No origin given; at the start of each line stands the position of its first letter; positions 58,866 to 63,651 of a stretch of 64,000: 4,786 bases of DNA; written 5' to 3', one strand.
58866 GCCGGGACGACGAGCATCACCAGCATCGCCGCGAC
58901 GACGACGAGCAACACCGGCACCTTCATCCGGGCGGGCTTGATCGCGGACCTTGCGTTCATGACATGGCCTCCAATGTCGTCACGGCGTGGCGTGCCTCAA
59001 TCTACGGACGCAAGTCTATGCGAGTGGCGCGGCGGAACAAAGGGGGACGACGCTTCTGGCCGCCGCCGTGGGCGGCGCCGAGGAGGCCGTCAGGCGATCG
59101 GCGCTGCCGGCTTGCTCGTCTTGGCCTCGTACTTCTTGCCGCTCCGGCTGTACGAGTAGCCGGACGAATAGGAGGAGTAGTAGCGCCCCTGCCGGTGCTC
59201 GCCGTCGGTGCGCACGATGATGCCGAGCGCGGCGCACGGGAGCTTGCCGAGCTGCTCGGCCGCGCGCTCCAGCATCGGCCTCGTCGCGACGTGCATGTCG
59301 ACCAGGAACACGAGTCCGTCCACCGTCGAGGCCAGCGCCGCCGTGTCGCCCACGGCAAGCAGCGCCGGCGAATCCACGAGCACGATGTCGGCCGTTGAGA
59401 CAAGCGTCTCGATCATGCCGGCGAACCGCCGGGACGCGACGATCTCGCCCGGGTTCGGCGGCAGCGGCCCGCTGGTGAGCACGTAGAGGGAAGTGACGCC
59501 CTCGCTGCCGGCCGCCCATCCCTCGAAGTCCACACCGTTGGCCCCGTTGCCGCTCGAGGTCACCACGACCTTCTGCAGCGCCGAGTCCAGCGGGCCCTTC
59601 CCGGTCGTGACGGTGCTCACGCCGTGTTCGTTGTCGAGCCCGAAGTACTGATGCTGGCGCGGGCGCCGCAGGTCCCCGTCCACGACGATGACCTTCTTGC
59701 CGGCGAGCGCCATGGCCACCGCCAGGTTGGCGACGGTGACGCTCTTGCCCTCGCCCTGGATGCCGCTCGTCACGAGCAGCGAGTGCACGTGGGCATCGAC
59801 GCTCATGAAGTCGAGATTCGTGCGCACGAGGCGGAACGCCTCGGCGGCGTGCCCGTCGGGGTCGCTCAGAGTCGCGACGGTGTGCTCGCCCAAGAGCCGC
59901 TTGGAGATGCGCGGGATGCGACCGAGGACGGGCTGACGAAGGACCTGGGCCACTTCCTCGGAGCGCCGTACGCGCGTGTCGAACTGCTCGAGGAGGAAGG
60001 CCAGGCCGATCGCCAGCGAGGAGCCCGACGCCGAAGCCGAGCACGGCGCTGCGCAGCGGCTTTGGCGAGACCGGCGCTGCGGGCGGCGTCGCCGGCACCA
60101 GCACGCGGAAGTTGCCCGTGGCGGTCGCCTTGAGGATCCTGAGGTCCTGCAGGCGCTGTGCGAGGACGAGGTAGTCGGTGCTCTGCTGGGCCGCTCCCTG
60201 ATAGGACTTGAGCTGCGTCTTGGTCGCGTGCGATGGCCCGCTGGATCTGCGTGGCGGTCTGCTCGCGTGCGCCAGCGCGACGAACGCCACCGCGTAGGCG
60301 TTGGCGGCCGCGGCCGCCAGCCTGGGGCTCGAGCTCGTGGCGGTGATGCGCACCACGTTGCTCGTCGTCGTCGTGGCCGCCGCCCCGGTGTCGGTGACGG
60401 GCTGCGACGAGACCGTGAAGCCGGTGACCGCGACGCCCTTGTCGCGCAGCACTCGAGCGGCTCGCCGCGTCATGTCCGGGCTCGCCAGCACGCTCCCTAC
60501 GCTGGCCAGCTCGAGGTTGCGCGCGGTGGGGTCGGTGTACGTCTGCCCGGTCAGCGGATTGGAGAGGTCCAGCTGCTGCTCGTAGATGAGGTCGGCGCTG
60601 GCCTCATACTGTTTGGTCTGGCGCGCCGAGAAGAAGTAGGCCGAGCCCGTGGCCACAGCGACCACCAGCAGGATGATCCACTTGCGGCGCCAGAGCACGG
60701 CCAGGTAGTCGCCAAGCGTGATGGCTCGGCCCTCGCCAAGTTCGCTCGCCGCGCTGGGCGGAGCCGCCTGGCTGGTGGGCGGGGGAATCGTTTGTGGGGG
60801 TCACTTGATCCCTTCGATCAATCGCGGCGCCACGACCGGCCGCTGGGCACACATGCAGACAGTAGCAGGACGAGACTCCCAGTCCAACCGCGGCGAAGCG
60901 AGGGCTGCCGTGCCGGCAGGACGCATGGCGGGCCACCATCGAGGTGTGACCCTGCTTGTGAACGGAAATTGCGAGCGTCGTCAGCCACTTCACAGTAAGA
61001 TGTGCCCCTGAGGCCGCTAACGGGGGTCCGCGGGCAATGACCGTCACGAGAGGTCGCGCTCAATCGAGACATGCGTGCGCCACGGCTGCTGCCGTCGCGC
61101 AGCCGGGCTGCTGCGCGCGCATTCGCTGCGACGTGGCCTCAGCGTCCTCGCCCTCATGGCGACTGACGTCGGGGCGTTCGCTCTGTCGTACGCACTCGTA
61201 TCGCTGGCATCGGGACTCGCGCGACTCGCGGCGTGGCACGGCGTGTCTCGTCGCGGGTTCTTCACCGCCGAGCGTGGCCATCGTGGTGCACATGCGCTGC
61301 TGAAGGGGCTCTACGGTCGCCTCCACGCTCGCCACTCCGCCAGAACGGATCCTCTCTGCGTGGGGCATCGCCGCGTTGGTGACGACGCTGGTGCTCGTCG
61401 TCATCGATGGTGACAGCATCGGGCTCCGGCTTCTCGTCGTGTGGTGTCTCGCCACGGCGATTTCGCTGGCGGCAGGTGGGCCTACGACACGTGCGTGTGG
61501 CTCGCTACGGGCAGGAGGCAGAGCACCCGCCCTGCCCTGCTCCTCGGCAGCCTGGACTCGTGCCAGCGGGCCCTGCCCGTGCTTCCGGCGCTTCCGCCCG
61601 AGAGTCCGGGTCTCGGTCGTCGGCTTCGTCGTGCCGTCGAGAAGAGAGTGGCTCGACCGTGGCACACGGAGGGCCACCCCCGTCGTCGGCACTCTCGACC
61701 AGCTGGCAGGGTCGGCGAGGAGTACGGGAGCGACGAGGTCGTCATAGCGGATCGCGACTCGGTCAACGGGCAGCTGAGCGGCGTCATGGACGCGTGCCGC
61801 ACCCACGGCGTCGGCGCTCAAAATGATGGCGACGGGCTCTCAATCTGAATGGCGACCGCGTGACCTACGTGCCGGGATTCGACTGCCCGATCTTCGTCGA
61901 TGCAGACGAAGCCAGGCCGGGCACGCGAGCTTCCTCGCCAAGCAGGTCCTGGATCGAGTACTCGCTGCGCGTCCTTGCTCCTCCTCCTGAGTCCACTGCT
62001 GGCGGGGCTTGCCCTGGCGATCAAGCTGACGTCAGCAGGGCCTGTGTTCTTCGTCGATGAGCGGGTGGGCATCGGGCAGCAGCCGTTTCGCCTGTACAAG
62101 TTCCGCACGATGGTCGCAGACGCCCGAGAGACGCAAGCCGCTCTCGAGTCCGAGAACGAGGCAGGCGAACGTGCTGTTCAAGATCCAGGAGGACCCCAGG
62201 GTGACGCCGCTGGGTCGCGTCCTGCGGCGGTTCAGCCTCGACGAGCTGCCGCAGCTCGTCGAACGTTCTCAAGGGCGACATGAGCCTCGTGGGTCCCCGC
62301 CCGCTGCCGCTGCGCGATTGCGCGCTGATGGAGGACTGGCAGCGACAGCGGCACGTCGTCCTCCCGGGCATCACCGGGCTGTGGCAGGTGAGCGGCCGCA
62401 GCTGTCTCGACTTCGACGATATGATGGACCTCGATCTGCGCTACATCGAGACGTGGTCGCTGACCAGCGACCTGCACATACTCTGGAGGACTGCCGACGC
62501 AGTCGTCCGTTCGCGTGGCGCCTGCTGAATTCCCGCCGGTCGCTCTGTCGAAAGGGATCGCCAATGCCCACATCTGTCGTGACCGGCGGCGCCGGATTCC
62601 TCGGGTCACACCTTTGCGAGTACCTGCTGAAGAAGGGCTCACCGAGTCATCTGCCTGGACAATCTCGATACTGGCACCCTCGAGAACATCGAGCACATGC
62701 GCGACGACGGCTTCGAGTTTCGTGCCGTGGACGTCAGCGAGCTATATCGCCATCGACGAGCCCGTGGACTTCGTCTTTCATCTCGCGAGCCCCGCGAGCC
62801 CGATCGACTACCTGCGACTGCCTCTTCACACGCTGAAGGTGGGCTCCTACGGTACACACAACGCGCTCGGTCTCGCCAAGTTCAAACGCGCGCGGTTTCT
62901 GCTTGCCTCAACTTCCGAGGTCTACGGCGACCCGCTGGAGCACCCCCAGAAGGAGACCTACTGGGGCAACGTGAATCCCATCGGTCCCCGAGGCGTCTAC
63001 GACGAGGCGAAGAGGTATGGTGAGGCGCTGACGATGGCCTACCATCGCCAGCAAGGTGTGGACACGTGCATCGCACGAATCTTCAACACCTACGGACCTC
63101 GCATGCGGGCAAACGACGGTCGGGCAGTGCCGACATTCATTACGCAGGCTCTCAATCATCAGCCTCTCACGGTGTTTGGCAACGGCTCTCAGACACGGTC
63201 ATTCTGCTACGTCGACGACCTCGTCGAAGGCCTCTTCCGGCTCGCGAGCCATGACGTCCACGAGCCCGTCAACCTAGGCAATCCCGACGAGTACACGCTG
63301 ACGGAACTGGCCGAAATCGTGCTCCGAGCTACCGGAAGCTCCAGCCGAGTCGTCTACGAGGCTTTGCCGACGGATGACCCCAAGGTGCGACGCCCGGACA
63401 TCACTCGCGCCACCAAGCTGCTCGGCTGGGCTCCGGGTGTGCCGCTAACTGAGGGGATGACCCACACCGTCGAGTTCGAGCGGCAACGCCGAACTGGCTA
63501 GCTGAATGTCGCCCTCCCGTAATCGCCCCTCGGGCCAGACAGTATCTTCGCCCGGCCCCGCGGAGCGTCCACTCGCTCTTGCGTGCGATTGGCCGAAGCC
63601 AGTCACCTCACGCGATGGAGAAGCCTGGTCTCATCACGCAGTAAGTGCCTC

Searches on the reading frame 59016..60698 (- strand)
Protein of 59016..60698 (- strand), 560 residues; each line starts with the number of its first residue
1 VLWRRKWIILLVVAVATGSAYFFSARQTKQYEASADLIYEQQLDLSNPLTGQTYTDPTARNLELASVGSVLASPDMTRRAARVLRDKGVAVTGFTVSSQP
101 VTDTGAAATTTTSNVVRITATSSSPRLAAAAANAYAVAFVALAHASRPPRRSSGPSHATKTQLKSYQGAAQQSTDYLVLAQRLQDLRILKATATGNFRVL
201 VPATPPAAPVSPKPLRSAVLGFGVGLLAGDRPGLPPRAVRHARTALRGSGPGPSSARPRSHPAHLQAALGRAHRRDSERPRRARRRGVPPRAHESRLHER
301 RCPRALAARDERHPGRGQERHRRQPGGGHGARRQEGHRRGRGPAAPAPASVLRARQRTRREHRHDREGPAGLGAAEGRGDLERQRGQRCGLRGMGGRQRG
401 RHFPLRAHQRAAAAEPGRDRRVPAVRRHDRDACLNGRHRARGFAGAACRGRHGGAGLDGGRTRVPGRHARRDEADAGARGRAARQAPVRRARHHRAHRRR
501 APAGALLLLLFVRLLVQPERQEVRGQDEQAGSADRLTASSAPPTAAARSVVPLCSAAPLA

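Call 8: search_protein_families(library=pfam, proteins=[window:59016-60698:-], max_evalue=0.01)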
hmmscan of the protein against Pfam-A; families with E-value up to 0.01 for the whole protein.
window:59016-60698:- (560 aa): 2 families
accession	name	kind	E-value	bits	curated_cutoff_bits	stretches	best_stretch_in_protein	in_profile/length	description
PF02706.20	Wzz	-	2.8e-07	31.2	25.5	1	1-80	11-87/91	Chain length determinant protein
PF13807.11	GNVR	-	8.6e-05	22.8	27.7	1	176-229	20-73/82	G-rich domain on putative tyrosine kinase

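Call 9: search_protein_families(library=ncbifam, proteins=[window:59016-60698:-], max_evalue=0.01)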
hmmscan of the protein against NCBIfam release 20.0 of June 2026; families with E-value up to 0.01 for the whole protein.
window:59016-60698:- (560 aa): 4 families
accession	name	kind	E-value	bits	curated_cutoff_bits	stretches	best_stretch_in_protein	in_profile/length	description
TIGR03017.1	EpsF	equivalog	1.2e-07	30.8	422.75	0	112-140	130-158/444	chain length determinant protein EpsF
NF007350.0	PRK09841.1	equivalog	6.4e-05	21.3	1248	1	174-227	384-437/726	tyrosine-protein kinase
TIGR03007.1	pepcterm_ChnLen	equivalog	0.00062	18.1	278.85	0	1-62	9-70/498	XrtA system polysaccharide chain length determinant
TIGR01005.1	eps_transp_fam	subfamily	0.0068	14.6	411.7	0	167-217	383-433/754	exopolysaccharide transport protein family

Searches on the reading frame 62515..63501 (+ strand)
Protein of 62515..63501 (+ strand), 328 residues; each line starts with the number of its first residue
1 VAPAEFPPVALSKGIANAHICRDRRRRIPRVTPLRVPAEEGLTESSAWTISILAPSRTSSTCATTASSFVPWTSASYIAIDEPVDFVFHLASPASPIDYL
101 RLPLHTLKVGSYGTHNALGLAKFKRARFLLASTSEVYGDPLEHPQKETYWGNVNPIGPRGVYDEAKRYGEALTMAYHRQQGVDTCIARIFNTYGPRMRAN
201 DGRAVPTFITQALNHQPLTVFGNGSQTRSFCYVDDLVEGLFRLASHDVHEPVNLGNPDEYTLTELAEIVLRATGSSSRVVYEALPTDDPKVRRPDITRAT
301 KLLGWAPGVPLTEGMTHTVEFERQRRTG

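Call 69: search_protein_families(library=pfam, proteins=[window:62515-63501:+], max_evalue=0.001)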
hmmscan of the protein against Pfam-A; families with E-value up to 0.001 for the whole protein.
window:62515-63501:+ (328 aa): 3 families
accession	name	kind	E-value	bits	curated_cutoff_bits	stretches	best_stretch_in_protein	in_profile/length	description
PF16363.11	GDP_Man_Dehyd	-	8.1e-38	131.1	27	1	84-317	76-331/332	GDP-mannose 4,6 dehydratase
PF01370.27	Epimerase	-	8.9e-37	127.2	20.9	1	81-255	61-240/240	NAD dependent epimerase/dehydratase family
PF04321.23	RmlD_sub_bind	-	5.8e-05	22.8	27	1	120-280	88-238/287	RmlD substrate binding domain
